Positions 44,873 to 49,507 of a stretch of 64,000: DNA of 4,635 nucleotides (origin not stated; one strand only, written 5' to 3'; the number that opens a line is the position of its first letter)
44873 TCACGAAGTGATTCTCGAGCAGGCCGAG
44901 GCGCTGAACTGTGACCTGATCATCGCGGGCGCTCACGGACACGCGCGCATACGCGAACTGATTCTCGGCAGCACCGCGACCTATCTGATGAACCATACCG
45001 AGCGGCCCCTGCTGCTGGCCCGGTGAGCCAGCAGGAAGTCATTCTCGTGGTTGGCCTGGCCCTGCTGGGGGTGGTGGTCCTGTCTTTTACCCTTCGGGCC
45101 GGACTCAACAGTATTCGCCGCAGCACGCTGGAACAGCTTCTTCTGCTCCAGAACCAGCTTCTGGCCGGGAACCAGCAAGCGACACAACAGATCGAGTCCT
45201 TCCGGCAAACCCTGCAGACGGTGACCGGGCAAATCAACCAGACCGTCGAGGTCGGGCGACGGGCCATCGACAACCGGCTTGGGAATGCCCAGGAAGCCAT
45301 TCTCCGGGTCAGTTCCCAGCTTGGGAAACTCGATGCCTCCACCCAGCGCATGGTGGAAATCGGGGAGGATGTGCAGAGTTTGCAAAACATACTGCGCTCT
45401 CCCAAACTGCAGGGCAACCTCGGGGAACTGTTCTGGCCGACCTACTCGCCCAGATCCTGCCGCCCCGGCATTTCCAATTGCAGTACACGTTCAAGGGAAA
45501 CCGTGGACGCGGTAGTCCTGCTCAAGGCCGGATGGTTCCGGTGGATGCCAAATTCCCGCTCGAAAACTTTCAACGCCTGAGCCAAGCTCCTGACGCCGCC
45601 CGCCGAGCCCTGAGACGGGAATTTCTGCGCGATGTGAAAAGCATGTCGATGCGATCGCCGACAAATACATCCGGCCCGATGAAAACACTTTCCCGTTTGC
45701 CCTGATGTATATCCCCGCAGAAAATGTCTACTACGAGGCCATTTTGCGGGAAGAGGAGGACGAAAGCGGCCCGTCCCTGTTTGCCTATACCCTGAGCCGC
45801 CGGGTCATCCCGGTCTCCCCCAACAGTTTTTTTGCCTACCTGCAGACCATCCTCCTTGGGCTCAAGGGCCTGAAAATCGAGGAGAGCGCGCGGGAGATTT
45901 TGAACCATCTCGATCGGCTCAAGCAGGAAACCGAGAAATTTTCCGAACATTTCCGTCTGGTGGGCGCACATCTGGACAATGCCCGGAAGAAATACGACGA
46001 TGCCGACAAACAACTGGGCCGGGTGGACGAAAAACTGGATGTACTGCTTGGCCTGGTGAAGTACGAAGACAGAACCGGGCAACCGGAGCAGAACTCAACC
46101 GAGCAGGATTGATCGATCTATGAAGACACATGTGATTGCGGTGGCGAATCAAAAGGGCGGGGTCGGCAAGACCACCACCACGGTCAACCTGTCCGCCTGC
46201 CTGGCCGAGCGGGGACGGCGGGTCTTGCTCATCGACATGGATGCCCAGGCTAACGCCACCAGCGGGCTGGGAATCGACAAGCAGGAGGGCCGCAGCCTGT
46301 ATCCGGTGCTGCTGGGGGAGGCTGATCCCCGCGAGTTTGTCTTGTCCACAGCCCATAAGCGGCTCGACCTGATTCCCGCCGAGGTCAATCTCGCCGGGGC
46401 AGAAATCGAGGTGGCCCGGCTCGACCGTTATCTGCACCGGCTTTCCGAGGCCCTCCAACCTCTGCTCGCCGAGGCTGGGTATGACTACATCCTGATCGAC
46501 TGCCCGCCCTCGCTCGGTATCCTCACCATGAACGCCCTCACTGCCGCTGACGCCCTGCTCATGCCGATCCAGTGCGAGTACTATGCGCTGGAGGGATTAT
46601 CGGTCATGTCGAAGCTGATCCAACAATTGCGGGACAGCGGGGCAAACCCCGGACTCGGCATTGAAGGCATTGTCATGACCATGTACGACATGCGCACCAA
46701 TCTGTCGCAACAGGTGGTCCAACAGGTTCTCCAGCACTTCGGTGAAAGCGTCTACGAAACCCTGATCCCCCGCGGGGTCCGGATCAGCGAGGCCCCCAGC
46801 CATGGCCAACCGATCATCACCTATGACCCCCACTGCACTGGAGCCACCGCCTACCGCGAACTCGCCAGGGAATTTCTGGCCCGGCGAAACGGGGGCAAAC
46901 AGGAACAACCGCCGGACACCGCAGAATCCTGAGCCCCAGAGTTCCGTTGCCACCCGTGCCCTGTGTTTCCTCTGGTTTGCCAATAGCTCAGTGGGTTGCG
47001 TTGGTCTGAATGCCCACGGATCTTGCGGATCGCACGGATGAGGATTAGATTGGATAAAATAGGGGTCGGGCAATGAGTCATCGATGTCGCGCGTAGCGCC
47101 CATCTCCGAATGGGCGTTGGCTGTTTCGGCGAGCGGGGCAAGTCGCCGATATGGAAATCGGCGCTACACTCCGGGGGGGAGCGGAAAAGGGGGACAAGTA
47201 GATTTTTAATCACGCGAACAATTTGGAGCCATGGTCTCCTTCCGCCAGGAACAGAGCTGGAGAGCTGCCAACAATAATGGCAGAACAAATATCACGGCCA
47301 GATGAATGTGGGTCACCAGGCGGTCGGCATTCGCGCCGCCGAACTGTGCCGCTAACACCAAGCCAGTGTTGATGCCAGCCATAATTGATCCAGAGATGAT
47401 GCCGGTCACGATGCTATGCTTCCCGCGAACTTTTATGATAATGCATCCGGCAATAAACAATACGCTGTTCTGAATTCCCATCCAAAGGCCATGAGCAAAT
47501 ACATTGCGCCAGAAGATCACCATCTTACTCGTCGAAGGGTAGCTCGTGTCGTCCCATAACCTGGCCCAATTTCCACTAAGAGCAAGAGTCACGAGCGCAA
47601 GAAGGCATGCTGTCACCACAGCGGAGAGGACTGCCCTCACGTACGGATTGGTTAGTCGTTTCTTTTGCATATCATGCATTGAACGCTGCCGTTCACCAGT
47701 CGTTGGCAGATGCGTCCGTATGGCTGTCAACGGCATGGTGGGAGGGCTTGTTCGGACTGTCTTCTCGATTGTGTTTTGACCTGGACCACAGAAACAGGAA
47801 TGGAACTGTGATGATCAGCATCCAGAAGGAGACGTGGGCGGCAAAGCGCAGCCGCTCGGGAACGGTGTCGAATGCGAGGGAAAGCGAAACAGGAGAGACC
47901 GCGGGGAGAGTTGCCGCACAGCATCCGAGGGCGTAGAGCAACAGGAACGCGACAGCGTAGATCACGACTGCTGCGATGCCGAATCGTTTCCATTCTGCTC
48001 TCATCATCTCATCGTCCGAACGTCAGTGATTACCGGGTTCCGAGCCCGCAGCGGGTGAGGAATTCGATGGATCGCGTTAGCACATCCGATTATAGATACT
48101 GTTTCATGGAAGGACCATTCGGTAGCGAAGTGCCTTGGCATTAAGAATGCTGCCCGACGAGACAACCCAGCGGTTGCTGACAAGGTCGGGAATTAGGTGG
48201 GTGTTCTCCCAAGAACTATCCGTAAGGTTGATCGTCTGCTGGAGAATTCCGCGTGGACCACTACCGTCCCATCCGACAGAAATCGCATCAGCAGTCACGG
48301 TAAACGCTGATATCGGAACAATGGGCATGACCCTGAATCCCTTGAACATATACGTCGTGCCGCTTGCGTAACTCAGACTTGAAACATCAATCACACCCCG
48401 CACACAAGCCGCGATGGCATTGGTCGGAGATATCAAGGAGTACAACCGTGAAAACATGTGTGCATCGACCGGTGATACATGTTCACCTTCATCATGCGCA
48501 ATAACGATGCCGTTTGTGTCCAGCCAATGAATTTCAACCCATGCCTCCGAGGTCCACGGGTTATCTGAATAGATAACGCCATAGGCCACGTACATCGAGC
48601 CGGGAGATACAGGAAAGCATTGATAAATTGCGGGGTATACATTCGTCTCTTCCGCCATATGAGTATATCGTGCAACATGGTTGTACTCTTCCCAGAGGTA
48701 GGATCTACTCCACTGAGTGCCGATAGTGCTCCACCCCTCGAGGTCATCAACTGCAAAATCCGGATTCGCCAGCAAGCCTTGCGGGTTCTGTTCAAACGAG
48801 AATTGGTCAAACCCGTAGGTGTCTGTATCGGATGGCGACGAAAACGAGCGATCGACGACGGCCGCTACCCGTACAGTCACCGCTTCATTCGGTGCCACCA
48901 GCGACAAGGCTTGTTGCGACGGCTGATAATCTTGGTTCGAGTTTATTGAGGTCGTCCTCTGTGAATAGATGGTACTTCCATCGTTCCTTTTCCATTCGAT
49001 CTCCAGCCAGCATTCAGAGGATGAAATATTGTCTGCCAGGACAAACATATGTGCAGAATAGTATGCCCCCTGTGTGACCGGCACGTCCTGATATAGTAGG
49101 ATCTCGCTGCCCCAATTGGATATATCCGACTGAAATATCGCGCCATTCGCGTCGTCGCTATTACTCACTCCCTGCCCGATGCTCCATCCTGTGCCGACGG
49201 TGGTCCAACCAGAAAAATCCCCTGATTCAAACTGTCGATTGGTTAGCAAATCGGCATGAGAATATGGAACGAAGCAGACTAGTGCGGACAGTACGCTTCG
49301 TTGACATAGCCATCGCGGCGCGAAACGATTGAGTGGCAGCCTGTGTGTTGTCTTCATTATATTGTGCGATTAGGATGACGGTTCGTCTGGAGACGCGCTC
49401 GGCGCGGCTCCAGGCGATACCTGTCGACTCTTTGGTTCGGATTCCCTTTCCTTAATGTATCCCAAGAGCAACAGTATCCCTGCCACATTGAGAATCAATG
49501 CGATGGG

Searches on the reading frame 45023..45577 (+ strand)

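Call 70: search_protein_families(library=pfam, proteins=[window:45023-45577:+], max_evalue=0.001)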
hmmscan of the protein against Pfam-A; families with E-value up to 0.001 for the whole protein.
window:45023-45577:+ (185 aa): 1 family
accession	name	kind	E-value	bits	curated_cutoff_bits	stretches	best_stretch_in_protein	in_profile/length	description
PF02646.22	RmuC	-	3.5e-05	23.5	26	1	64-136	3-72/291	RmuC family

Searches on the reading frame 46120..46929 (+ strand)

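Call 70: search_protein_families(library=pfam, proteins=[window:46120-46929:+], max_evalue=0.001)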
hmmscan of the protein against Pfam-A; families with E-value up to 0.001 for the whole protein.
window:46120-46929:+ (270 aa): 8 families
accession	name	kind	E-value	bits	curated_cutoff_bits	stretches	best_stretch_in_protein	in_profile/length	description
PF13614.12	AAA_31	-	1.5e-60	204.6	27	1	4-178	2-174/177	AAA domain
PF01656.29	CbiA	-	2.1e-28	99.3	25.4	1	6-232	1-125/125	CobQ/CobB/MinD/ParA nucleotide binding domain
PF09140.17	MipZ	-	5.1e-14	52.6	20.7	1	4-45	1-42/262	ATPase MipZ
PF00142.24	Fer4_NifH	-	1.4e-13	51.4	25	1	11-48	7-44/271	4Fe-4S iron sulfur cluster binding proteins, NifH/frxC family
PF06564.18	CBP_BcsQ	-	1.9e-13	50.9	21.3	1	5-250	3-231/234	Cellulose biosynthesis protein BcsQ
PF10609.15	ParA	-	2.5e-12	47.2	27.1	1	3-43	3-43/246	NUBPL iron-transfer P-loop NTPase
PF07015.17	VirC1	-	9.5e-06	25.6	24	1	5-42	3-40/231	VirC1 protein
PF02374.21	ArsA_ATPase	-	3.9e-05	23.5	24.3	1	11-42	8-39/305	Anion-transporting ATPase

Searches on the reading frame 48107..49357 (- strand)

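Call 19: search_protein_families(library=pfam, proteins=[window:48107-49357:-], max_evalue=0.001)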
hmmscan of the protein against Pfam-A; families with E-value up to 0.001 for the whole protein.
window:48107-49357:- (417 aa): 1 family
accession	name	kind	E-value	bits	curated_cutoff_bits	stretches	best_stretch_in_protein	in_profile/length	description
PF02018.23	CBM_4_9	-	0.00032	21.5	25.9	1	36-139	2-105/136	Carbohydrate binding domain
